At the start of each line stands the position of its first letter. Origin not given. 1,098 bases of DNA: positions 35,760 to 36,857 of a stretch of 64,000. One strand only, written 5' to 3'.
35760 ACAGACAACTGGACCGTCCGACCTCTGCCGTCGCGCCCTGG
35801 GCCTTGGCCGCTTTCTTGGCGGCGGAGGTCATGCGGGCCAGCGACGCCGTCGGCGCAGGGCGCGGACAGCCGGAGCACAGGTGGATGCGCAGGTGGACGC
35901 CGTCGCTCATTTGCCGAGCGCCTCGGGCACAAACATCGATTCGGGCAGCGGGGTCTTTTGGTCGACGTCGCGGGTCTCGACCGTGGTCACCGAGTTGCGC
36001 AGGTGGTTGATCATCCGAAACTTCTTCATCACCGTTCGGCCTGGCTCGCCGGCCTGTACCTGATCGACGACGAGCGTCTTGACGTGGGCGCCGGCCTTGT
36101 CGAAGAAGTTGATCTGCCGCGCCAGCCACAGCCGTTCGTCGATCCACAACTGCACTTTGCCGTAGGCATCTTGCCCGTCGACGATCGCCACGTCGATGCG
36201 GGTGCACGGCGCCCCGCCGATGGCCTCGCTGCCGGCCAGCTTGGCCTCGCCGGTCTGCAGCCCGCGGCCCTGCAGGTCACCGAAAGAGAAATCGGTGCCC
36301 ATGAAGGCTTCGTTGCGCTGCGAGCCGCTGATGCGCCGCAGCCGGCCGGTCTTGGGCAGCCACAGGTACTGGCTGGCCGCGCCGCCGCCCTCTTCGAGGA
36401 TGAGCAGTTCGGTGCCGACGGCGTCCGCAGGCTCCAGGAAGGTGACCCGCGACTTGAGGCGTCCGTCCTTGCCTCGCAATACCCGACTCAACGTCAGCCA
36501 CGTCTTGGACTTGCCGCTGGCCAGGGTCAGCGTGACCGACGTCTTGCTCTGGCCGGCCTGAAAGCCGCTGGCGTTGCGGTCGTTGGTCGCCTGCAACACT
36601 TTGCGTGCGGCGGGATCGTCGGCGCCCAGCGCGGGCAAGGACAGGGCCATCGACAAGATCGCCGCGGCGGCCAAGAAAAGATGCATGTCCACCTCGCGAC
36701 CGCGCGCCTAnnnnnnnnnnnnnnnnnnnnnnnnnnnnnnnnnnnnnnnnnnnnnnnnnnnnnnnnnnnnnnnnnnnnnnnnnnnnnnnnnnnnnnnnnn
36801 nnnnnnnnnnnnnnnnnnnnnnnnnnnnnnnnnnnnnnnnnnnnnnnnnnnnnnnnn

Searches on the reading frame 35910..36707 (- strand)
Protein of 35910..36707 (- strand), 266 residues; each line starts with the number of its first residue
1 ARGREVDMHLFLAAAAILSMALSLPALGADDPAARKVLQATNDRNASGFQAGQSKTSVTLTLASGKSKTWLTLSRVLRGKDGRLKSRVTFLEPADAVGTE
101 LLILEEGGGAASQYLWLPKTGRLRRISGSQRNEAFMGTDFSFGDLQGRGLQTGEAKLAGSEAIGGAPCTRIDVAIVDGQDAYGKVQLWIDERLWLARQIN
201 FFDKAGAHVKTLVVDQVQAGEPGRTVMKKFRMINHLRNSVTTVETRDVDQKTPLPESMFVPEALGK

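Call 45: search_protein_families(library=pfam, proteins=[window:35910-36707:-], max_evalue=0.0001)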
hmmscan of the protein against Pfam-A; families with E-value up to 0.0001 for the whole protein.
window:35910-36707:- (266 aa): 2 families
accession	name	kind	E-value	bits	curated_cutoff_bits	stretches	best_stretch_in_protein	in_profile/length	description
PF17131.11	LolA_like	-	4.3e-40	137.8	30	1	85-265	4-183/184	Outer membrane lipoprotein-sorting protein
PF07044.18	DUF1329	-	2.9e-05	24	23.1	0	179-264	276-367/368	Protein of unknown function (DUF1329)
